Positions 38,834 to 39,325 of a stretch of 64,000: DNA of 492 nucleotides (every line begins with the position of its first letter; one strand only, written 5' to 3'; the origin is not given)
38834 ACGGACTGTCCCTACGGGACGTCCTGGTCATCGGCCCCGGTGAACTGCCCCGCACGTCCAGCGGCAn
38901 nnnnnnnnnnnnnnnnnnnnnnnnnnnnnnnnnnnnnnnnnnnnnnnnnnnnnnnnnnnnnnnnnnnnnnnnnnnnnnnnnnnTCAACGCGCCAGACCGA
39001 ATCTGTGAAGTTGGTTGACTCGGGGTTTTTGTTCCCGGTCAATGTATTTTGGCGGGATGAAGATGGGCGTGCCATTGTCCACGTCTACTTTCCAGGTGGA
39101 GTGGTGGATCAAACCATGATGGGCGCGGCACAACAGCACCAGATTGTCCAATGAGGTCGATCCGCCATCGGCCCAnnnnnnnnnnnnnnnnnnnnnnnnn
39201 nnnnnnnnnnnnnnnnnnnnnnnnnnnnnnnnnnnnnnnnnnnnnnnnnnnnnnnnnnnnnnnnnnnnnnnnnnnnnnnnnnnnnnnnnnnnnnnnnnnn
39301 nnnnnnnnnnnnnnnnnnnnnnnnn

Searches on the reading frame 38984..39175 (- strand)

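Call 4: search_protein_families(library=pfam, proteins=[window:38984-39175:-], max_evalue=0.01)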
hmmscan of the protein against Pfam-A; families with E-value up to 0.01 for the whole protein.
window:38984-39175:- (63 aa): 1 family
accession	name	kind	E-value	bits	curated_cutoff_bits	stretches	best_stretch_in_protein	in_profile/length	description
PF01844.29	HNH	-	0.0025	18.3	21.4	1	1-24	22-45/47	HNH endonuclease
